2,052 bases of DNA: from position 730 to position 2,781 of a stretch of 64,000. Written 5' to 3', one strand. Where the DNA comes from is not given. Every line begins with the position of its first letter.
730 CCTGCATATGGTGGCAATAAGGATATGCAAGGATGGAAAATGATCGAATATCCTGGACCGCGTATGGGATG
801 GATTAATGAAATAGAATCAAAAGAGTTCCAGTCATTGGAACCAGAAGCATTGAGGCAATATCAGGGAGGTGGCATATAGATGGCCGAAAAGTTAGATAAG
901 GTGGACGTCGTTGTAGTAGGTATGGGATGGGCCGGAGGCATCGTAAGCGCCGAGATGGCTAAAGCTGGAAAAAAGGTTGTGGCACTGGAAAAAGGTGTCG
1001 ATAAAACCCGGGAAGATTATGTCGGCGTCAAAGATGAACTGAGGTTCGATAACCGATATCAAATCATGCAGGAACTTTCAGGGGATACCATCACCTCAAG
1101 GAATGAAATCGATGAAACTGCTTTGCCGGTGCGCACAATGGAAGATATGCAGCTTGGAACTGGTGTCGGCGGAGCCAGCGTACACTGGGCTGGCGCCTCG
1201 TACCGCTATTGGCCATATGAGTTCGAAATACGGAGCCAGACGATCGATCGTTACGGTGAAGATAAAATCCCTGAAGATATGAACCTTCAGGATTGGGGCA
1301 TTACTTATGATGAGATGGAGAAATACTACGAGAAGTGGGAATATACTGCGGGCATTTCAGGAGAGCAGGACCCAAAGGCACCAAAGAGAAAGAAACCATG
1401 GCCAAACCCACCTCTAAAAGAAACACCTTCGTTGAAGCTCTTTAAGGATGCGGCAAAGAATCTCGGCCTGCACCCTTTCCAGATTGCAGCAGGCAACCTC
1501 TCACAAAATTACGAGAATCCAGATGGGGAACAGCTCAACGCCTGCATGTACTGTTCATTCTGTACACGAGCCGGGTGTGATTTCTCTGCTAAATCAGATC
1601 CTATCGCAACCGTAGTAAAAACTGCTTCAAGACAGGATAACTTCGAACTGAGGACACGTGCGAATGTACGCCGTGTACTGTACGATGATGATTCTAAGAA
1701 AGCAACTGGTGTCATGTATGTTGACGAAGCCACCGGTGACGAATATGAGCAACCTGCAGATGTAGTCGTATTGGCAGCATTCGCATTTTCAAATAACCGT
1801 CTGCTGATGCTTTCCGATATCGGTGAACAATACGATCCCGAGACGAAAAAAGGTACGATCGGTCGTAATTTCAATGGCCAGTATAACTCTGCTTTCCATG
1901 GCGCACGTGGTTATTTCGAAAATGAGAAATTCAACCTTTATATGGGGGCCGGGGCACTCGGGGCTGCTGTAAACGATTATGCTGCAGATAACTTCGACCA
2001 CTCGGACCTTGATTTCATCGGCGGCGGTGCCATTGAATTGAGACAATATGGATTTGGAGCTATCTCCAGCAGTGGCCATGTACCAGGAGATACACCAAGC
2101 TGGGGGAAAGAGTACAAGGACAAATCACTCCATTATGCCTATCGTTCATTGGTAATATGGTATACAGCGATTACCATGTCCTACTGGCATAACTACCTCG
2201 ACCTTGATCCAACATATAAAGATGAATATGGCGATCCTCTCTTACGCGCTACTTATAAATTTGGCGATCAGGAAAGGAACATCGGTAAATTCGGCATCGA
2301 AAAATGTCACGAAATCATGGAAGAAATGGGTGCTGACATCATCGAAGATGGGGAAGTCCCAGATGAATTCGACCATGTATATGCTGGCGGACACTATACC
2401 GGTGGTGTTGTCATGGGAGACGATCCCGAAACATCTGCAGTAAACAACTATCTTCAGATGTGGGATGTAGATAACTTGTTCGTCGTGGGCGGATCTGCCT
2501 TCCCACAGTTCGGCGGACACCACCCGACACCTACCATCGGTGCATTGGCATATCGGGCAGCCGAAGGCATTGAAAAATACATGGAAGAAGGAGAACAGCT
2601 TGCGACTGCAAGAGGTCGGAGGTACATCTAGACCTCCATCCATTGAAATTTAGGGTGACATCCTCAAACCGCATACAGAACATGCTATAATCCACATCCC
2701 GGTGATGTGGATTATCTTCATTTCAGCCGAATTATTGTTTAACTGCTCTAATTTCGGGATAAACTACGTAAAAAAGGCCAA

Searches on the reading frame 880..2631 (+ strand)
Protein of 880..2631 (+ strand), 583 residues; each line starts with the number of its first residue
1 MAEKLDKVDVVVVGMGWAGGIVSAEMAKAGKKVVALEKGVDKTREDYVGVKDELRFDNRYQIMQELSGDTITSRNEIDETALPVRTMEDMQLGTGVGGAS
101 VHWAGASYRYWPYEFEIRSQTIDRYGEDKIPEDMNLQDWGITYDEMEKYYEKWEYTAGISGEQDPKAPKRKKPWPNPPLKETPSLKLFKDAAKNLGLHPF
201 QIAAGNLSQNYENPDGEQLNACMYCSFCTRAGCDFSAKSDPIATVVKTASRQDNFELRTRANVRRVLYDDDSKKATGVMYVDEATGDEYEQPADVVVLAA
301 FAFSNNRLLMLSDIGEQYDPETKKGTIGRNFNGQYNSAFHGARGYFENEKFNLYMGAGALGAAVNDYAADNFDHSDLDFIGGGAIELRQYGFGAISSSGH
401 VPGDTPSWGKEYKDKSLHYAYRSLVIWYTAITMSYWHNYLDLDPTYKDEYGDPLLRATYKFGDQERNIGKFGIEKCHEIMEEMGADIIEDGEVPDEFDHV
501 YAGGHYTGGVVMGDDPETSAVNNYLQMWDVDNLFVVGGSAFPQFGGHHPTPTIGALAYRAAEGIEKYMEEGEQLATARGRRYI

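Call 78: list_cluster_members(proteins=[window:880-2631:+, window:6902-8554:+, window:61826-63487:+, window:52254-53546:+, window:54130-54960:+])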
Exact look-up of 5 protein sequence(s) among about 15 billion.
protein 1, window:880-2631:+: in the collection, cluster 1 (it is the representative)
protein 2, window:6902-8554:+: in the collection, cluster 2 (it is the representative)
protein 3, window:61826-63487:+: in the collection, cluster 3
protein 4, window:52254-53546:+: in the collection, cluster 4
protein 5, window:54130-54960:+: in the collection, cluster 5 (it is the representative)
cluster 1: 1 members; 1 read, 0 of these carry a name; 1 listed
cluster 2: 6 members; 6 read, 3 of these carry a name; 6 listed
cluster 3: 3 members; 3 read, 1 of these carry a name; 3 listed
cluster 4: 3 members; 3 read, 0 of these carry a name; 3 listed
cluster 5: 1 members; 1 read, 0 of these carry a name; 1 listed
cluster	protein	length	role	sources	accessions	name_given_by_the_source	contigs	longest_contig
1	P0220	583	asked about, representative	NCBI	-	-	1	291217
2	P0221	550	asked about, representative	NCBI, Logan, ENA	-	-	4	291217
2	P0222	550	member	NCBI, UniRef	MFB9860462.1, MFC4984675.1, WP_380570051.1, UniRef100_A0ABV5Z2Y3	YhgE/Pip family protein [Salinicoccus siamensis] | YhgE/Pip family protein n=1 Tax=Salinicoccus siamensis TaxID=381830 RepID=A0ABV5Z2Y3_9STAP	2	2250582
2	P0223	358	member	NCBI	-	-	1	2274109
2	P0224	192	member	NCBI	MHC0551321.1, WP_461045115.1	YhgE/Pip domain-containing protein [Salinicoccus sp. CNSTN-B1]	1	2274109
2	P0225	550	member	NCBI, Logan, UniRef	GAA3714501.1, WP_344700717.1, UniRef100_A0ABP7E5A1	hypothetical protein GCM10022378_01550 [Salinicoccus jeotgali] | ABC-2 type transporter transmembrane domain-containing protein n=1 Tax=Salinicoccus ...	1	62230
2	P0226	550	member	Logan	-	-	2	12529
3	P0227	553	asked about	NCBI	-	-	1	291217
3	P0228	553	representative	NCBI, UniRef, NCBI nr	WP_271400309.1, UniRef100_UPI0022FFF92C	recombinase family protein [Salinicoccus roseus] | recombinase family protein n=1 Tax=Salinicoccus roseus TaxID=45670 RepID=UPI0022FFF92C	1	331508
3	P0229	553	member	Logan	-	-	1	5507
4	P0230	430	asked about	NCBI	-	-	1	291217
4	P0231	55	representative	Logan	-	-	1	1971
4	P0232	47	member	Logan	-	-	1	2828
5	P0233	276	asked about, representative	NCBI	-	-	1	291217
